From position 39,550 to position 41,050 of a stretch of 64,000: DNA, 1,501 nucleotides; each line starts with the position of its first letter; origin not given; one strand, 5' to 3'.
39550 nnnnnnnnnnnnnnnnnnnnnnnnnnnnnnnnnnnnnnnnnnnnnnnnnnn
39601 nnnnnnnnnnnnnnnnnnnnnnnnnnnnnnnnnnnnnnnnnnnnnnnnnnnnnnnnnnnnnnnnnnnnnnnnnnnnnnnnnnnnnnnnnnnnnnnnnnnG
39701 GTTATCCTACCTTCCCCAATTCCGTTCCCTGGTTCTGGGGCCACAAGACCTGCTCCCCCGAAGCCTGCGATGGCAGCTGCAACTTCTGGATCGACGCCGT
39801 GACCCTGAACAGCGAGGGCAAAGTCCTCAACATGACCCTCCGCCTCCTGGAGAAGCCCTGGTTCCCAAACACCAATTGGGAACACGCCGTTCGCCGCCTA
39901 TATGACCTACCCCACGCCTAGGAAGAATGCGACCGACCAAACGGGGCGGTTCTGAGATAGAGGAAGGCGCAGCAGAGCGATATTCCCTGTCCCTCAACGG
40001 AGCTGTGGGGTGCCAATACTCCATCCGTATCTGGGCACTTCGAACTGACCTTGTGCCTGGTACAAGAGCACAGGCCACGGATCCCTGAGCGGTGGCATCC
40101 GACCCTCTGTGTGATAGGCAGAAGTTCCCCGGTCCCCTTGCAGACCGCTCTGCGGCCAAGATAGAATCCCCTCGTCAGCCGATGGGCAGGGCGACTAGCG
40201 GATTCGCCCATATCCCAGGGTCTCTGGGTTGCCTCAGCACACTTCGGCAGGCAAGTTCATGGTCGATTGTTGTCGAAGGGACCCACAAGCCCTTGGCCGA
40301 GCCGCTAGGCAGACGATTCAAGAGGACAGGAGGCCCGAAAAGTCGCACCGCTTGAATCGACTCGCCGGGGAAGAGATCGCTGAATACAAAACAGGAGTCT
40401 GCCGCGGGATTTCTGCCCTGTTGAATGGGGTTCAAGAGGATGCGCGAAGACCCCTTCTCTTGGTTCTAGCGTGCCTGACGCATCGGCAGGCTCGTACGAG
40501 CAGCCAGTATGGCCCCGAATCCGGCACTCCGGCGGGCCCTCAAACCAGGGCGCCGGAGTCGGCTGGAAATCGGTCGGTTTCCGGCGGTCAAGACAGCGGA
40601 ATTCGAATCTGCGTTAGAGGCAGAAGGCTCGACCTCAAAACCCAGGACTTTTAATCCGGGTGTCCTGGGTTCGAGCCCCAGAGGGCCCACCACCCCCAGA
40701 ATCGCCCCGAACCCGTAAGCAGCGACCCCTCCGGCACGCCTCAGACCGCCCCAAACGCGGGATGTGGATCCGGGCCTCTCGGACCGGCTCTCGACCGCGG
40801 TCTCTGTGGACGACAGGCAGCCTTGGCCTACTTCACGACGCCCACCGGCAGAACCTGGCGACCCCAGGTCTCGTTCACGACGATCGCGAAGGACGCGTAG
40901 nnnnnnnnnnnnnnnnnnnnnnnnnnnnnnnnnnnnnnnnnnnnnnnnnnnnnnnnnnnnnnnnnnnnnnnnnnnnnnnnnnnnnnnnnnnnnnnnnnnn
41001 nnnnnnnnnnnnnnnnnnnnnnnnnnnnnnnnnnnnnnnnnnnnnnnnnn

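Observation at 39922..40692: ORF-poor, hairpin-rich 770-nt region ending in a tRNA-like T-arm/acceptor/CCA: candidate novel structured RNA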

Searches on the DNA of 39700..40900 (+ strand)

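Call 4: search_rna_families(source=window, start=39700, end=40900, threshold=evalue, max_evalue=10, show_alignments=5)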
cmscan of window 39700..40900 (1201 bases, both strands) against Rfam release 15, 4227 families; matches with E-value up to 10: 5.
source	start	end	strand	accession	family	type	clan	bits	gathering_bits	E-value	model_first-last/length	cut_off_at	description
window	39730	39802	-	RF03136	S10-Clostridia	Cis-reg; leader;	-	18.3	35.1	0.55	1-81/81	no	S10-Clostridia ribosomal protein leader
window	40645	40688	+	RF01684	mascRNA-menRNA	Gene;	-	16.6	42.5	3.1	1-56/56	no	MALAT1-associated small cytoplasmic RNA/MEN beta RNA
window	39764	39853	+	RF02038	SPRY4-IT1_1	Gene; lncRNA;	-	15.9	50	2.4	1-91/91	no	SPRY4-IT1 conserved region 1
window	40648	40744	-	RF02467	Ms_IGR-2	Gene; sRNA;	-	14.1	45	4.4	1-82/82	no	Mycobacterium sRNA Ms_IGR-2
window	40521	40566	+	RF04316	mgtE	Cis-reg;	-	11.9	200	2.1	144-193/306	no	mgtE ncRNA motif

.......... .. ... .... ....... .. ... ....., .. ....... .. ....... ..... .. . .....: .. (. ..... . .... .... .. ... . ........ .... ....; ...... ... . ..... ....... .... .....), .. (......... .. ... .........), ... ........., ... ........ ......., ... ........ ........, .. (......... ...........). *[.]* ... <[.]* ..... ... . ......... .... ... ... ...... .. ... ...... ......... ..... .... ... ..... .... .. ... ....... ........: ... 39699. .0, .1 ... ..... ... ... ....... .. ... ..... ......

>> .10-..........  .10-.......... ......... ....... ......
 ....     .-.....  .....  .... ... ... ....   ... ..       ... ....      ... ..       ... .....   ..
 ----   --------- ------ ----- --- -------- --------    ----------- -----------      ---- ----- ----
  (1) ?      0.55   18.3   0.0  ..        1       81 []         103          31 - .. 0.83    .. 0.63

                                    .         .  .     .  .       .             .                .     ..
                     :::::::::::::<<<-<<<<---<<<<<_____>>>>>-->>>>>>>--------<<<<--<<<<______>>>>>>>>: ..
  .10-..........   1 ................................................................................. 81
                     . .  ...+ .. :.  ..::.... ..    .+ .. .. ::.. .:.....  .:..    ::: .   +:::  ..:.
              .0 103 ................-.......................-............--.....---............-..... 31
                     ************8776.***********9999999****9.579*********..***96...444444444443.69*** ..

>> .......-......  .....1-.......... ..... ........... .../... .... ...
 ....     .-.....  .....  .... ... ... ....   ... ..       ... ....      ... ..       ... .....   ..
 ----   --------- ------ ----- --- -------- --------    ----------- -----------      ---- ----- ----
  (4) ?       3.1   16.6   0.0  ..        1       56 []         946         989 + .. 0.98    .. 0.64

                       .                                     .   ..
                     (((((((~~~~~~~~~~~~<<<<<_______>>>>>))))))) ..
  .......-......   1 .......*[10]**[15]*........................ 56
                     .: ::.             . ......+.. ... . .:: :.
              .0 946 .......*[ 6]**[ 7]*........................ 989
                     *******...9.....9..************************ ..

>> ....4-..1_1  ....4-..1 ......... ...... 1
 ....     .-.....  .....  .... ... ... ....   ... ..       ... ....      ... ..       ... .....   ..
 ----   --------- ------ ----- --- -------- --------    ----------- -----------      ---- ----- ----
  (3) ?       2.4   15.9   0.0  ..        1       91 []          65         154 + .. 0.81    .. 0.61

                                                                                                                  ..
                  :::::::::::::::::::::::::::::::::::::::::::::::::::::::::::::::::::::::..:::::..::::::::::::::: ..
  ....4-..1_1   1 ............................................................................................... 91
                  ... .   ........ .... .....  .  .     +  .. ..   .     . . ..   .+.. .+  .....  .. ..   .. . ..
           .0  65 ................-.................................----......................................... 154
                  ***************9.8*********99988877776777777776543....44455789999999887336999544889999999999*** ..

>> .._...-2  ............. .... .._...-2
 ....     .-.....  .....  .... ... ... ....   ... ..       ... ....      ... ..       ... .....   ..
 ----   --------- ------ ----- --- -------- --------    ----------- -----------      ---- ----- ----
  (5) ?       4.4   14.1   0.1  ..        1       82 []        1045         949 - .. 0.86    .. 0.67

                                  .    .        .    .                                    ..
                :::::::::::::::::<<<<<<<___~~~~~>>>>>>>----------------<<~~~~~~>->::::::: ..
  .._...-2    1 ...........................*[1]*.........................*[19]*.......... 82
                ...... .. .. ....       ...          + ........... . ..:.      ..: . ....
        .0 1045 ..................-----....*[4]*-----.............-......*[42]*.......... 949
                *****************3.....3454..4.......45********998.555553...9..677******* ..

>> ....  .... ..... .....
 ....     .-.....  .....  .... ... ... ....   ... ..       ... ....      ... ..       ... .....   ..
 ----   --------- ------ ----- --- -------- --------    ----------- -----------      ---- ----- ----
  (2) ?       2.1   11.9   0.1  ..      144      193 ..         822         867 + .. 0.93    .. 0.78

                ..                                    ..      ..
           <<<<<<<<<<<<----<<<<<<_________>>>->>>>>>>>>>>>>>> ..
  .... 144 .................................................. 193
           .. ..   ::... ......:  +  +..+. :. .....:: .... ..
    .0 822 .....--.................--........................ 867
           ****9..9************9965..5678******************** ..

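Call 43: search_dna_similar(query=window:40500-40647:+, collection=plasmids, mode=distant, max_evalue=0.01)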
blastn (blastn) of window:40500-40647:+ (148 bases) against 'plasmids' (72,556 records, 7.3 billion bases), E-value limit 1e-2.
No match.

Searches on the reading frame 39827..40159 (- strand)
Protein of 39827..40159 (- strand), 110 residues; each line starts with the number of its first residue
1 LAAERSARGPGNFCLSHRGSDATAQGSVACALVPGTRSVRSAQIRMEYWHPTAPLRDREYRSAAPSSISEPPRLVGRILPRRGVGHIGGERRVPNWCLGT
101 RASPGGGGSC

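Call 61: search_protein_families(library=pfam, proteins=[window:39827-40159:-], max_evalue=1)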
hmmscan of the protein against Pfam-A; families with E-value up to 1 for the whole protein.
window:39827-40159:- (110 aa): 0 families

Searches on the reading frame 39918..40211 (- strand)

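Call 61: search_protein_families(library=pfam, proteins=[window:39918-40211:-], max_evalue=1)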
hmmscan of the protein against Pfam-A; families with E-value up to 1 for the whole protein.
window:39918-40211:- (97 aa): 1 family
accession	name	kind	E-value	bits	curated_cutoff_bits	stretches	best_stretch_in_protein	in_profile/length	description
PF00616.24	RasGAP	-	0.17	12.2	28.3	1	33-87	123-168/207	GTPase-activator protein for Ras-like GTPase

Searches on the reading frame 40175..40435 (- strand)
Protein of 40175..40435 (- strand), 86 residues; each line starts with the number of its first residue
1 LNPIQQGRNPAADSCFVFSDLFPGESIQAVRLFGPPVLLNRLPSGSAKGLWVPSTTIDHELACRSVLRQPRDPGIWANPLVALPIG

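Call 61: search_protein_families(library=pfam, proteins=[window:40175-40435:-], max_evalue=1)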
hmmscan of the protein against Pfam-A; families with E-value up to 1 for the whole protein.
window:40175-40435:- (86 aa): 0 families
